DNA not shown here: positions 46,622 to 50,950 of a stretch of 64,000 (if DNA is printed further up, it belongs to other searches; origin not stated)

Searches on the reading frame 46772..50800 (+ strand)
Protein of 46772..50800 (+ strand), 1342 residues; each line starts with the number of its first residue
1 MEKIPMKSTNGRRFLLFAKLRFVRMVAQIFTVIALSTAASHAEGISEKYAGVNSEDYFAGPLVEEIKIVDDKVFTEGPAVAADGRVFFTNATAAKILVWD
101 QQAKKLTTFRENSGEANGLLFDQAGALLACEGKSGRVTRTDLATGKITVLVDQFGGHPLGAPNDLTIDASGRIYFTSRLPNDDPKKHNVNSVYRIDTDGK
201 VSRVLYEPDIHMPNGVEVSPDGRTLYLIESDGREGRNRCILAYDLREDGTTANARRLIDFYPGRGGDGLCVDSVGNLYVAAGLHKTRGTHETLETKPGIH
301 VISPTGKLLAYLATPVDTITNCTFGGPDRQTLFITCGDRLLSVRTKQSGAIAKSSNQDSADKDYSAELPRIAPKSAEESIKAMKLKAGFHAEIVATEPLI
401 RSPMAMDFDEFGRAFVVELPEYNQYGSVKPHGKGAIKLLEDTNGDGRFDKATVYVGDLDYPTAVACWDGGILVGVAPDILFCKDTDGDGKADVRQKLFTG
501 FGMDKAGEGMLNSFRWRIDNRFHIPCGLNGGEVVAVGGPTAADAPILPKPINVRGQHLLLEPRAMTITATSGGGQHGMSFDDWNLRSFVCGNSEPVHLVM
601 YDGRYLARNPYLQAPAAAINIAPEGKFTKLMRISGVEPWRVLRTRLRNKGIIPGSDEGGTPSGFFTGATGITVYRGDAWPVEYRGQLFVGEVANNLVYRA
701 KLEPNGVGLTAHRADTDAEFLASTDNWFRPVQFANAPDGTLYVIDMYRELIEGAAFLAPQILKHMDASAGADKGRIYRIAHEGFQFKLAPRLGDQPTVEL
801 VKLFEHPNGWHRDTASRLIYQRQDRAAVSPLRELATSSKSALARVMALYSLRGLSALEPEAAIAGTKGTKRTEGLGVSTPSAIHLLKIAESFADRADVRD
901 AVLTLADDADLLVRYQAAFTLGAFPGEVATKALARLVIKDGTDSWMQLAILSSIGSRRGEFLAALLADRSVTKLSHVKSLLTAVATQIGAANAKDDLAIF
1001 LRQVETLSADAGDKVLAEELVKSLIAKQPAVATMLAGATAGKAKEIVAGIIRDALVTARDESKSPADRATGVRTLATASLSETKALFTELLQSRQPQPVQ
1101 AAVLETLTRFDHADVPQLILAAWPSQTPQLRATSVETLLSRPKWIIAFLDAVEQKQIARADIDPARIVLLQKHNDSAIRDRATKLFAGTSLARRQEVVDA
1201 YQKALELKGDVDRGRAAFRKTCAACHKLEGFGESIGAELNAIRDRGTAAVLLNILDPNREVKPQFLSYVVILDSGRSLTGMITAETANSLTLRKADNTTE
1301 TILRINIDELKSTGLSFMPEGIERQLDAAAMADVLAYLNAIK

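Call 58: search_protein_families(library=pfam, proteins=[window:46772-50800:+], max_evalue=0.00001)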
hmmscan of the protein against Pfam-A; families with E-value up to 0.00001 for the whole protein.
window:46772-50800:+ (1342 aa): 3 families
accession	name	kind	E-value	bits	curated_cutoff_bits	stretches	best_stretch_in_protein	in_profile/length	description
PF23500.1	DUF7133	-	2.2e-107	360.2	27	1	375-782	1-384/385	Domain of unknown function (DUF7133)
PF08450.18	SGL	-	1.1e-45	156.6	26.3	1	74-336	1-244/246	SMP-30/Gluconolactonase/LRE-like region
PF13646.12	HEAT_2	-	3.9e-10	40.3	27.7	0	1054-1138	3-87/88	HEAT repeats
